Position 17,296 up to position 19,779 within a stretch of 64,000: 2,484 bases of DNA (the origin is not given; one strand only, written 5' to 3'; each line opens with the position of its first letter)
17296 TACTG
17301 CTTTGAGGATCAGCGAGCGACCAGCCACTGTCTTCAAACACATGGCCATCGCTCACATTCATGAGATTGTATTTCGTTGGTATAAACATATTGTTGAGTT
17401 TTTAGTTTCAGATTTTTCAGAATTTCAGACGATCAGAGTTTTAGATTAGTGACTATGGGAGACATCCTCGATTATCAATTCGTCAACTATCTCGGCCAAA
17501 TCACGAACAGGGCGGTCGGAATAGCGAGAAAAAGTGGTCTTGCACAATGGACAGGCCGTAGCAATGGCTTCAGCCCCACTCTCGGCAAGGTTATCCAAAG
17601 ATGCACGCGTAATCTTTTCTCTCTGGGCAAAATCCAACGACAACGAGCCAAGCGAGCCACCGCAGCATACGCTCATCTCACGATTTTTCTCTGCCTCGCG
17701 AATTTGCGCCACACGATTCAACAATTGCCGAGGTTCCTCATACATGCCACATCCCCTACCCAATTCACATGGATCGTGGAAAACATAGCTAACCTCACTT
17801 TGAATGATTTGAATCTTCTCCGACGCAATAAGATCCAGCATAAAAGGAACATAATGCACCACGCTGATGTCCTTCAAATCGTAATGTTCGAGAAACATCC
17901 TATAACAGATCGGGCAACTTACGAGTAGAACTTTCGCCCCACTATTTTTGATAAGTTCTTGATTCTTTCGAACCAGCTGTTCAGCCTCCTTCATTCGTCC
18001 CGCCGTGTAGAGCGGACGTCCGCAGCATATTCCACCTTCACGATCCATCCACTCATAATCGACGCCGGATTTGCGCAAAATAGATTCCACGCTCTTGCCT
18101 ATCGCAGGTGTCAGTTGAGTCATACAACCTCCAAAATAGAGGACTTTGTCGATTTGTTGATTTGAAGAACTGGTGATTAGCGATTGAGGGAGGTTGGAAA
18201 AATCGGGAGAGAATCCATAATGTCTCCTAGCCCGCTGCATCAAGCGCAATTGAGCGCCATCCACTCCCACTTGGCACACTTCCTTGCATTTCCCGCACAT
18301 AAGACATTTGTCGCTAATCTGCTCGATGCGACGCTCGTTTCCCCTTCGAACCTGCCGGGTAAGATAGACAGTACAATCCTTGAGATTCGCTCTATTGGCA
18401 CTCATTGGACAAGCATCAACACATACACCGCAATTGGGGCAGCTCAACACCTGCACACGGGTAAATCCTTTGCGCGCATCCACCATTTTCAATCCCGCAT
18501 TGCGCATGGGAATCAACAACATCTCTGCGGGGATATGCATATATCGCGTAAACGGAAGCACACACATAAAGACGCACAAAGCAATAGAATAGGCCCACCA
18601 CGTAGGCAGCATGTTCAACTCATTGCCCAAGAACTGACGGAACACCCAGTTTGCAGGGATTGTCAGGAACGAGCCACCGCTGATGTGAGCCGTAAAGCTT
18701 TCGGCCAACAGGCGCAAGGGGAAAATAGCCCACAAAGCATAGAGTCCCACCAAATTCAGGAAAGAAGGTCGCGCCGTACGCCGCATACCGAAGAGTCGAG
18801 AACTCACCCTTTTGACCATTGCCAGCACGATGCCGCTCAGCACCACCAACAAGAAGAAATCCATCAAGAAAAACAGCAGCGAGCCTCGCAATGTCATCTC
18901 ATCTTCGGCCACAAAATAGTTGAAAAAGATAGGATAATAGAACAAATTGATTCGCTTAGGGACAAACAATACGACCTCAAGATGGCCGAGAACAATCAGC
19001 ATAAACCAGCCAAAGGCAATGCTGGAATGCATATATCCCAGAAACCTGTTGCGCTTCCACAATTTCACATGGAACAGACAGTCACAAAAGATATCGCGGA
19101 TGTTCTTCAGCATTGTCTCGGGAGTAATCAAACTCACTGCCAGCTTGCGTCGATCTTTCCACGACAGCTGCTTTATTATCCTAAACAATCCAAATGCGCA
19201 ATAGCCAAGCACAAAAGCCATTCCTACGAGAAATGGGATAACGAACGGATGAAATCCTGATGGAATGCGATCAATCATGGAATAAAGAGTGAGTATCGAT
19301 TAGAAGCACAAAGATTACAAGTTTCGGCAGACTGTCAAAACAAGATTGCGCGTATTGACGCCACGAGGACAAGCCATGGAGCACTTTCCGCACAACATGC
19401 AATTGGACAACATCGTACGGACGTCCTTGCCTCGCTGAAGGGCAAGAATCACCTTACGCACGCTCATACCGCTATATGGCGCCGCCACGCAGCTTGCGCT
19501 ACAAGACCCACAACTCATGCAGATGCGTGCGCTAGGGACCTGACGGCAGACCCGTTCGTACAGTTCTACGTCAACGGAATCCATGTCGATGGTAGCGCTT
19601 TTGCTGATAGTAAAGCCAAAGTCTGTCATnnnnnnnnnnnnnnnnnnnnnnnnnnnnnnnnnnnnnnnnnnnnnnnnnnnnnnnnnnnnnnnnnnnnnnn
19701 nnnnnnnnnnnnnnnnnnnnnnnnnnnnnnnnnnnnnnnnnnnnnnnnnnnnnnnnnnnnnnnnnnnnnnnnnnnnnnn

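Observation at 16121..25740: Nine-gene operon joining capnine/sulfonolipid-type enzymes to an sHdr-like heterodisulfide-reductase module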

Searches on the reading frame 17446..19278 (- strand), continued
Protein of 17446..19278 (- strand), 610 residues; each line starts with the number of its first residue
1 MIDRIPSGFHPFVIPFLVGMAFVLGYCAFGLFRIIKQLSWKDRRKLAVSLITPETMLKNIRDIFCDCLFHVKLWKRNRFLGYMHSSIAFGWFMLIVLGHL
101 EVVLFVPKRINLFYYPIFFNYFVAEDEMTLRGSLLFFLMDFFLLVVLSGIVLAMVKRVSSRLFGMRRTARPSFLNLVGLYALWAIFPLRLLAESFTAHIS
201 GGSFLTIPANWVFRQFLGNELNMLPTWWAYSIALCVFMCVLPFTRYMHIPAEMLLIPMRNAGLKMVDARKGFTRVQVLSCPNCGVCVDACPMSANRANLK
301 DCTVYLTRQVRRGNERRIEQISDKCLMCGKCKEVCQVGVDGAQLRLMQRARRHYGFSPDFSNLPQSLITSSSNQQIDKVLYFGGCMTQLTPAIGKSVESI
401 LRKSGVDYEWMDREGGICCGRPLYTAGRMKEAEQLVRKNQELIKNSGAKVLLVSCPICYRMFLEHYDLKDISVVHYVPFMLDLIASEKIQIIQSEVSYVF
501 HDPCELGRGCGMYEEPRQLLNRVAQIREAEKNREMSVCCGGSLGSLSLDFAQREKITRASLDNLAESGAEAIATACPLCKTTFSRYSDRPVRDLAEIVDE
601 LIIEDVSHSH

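Call 92: fold_search(model_id=the predicted structure, library=pdb)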
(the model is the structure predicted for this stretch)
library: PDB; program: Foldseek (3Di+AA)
matches with E <= 10: 732; with E <= 0.001: 26
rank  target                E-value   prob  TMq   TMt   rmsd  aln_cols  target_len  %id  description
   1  9ojn                  1.1e-16  1.00  0.35  0.29  20.8       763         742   18  Structure of Mycobacterium smegmatis EtfD (released 2025-05-21)
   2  9a6l_A                8.4e-10  1.00  0.31  0.74   3.7       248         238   22  Integrative model of LUTA-LUTB by crosslinking MS and deep learning (released 2024-09-18)
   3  8rwn_B                5.3e-08  1.00  0.32  0.65   3.8       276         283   19  CryoEM structure of the Hdr(ABC)2 subunits of the Elp-Hdr complex of Methanothermobacter marburgensis (released 2025-05-14)
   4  8rvy_B                2.4e-07  1.00  0.31  0.62   4.0       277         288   20  CryoEM structure of the Elp-Hdr complex of Methanothermobacter marburgensis state 1 (composite structure) (released 2025-05-14)
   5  8rvu_B                4.6e-07  1.00  0.32  0.65   3.7       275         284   19  CryoEM structure of the Elp-Hdr complex of Methanothermobacter marburgensis state 2 (composite structure) (released 2025-05-14)
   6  8rvy_b                5.0e-07  1.00  0.31  0.62   3.8       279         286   19  CryoEM structure of the Elp-Hdr complex of Methanothermobacter marburgensis state 1 (composite structure) (released 2025-05-14)
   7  7bkb_B                6.0e-07  1.00  0.31  0.60   4.7       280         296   19  Formate dehydrogenase - heterodisulfide reductase - formylmethanofuran dehydrogenase complex from Methanospirillum hun (released 2021-09-29)
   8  5odc_B                9.9e-07  1.00  0.32  0.62   3.7       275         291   17  Heterodisulfide reductase / [NiFe]-hydrogenase complex from Methanothermococcus thermolithotrophicus at 2.3 A resoluti (released 2017-08-30)
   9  3ojc_A                2.5e-05  1.00  0.20  0.40   8.4       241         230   14  Crystal structure of a putative Asp/Glu Racemase from Yersinia pestis (released 2010-09-15)
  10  5ell_A                3.0e-05  1.00  0.21  0.42   8.4       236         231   14  Crystal structure of L-aspartate/glutamate-specific racemase from Escherichia coli (released 2015-11-18)
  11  3s7z_B                6.0e-05  1.00  0.22  0.44   7.8       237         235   13  Crystal Structure of Putative Aspartate Racemase from Salmonella Typhimurium Complexed with Succinate (released 2011-10-05)
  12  3s81_C                6.0e-05  1.00  0.22  0.44   9.1       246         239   13  Crystal Structure of Putative Aspartate Racemase from Salmonella Typhimurium (released 2011-06-15)
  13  3s81_B                8.7e-05  1.00  0.22  0.44   9.4       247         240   13  Crystal Structure of Putative Aspartate Racemase from Salmonella Typhimurium (released 2011-06-15)
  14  1jfl_A                1.4e-04  1.00  0.20  0.40   8.4       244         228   13  CRYSTAL STRUCTURE DETERMINATION OF ASPARTATE RACEMASE FROM AN ARCHAEA (released 2002-06-05)
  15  3s81_A                1.5e-04  1.00  0.22  0.44   7.9       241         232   14  Crystal Structure of Putative Aspartate Racemase from Salmonella Typhimurium (released 2011-06-15)
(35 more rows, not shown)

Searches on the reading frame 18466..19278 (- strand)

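Call 17: search_protein_families(library=pfam, proteins=[window:18466-19278:-], max_evalue=10)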
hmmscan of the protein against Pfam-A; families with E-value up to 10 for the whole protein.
seq(271 aa): 2 families
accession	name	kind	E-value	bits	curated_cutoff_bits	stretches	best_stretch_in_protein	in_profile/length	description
PF14715.11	FixP_N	-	2.4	8.4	24.9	1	222-247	17-42/48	N-terminal domain of cytochrome oxidase-cbb3, FixP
PF05241.17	EBP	-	5.8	7.7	25.7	1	133-193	55-112/113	EXPERA (EXPanded EBP superfamily)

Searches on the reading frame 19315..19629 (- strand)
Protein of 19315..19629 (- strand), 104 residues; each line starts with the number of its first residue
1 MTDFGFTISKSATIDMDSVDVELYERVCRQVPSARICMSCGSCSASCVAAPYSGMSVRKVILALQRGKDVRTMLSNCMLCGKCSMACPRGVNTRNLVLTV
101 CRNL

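Call 3: search_protein_families(library=ncbifam, proteins=[window:19315-19629:-], max_evalue=0.001)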
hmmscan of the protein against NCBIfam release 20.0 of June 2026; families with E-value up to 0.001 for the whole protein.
window:19315-19629:- (104 aa): 8 families
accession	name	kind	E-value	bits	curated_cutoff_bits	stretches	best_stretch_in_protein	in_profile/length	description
TIGR03290.1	CoB_CoM_SS_C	equivalog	1.8e-07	31.3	160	1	35-100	2-71/144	CoB--CoM heterodisulfide reductase subunit C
NF041779.1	hetero_SS_HdrC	equivalog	2.2e-07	30.5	350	1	36-102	32-100/198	ferredoxin:CoB-CoM heterodisulfide reductase subunit HdrC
NF042909.1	FMH_DH_FwdF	exception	7e-05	22.1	375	1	35-89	15-69/336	tungsten-dependent formylmethanofuran dehydrogenase subunit FwdF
NF038018.1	qmoC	equivalog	0.00011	21.8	300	1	33-102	16-88/360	quinone-interacting membrane-bound oxidoreductase complex subunit QmoC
TIGR00402.1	napF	equivalog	0.00015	21.7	102.2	0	68-91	60-83/149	ferredoxin-type protein NapF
TIGR00314.1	cdhA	equivalog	0.0003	18.7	781.3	1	31-100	395-462/784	CO dehydrogenase/acetyl-CoA synthase complex subunit alpha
TIGR01945.1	rnfC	subfamily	0.00041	19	245.95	1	33-91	361-418/435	RnfABCDGE type electron transport complex subunit C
TIGR01971.1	NuoI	subfamily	0.00045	19.8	113.05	1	33-90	40-96/121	NADH-quinone oxidoreductase, chain I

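Call 4: search_protein_families(library=pfam, proteins=[window:19315-19629:-], max_evalue=0.001)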
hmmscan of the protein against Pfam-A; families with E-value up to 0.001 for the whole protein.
window:19315-19629:- (104 aa): 7 families
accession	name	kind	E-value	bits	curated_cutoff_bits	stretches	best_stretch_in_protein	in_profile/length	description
PF13183.11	Fer4_8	-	4.8e-07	30.7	27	1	35-91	3-68/68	4Fe-4S dicluster domain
PF13187.11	Fer4_9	-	1.2e-06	28.8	27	1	37-90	2-50/52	4Fe-4S dicluster domain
PF12838.12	Fer4_7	-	1.3e-06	29.2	27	1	37-91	2-52/52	4Fe-4S dicluster domain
PF13534.11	Fer4_17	-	5.9e-06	27.2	22.2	1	37-92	2-61/61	4Fe-4S dicluster domain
PF13237.11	Fer4_10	-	1.6e-05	25.2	25.5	1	34-88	6-53/53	4Fe-4S dicluster domain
PF00037.32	Fer4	-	5e-05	23.4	21.1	1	75-90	6-21/24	4Fe-4S binding domain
PF12797.12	Fer4_2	-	0.0001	22.5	24.5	1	74-88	7-21/22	4Fe-4S binding domain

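Call 17: search_protein_families(library=pfam, proteins=[window:19315-19629:-], max_evalue=10)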
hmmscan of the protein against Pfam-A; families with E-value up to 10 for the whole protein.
window:19315-19629:- (104 aa): 15 families
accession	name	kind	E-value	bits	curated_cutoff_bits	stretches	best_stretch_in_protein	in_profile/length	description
PF13183.11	Fer4_8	-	4.8e-07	30.7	27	1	35-91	3-68/68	4Fe-4S dicluster domain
PF13187.11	Fer4_9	-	1.2e-06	28.8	27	1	37-90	2-50/52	4Fe-4S dicluster domain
PF12838.12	Fer4_7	-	1.3e-06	29.2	27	1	37-91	2-52/52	4Fe-4S dicluster domain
PF13534.11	Fer4_17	-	5.9e-06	27.2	22.2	2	37-92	2-61/61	4Fe-4S dicluster domain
PF13237.11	Fer4_10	-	1.6e-05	25.2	25.5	1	34-88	6-53/53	4Fe-4S dicluster domain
PF00037.32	Fer4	-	5e-05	23.4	21.1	2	75-90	6-21/24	4Fe-4S binding domain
PF12797.12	Fer4_2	-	0.0001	22.5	24.5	2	74-88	7-21/22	4Fe-4S binding domain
PF12800.12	Fer4_4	-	0.0032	18.2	24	2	75-90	2-17/17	4Fe-4S binding domain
PF13484.11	Fer4_16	-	0.005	18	30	2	76-91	1-16/66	4Fe-4S double cluster binding domain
PF12837.12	Fer4_6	-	0.0066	16.8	25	1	75-91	7-23/24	4Fe-4S binding domain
PF14697.11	Fer4_21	-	0.015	15.9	35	1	36-88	7-52/59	4Fe-4S dicluster domain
PF25160.1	LdpA_Fe-S-bd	-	0.046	13.9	27.6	1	72-90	23-41/49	LdpA Fe-S cluster-binding domain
PF13746.11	Fer4_18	-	0.053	14.2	27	1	69-101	53-85/114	4Fe-4S dicluster domain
PF12798.12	Fer4_3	-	0.22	12.9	27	1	77-90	1-14/15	4Fe-4S binding domain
PF17179.9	Fer4_22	-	3.8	8.9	27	1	76-89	1-14/95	4Fe-4S dicluster domain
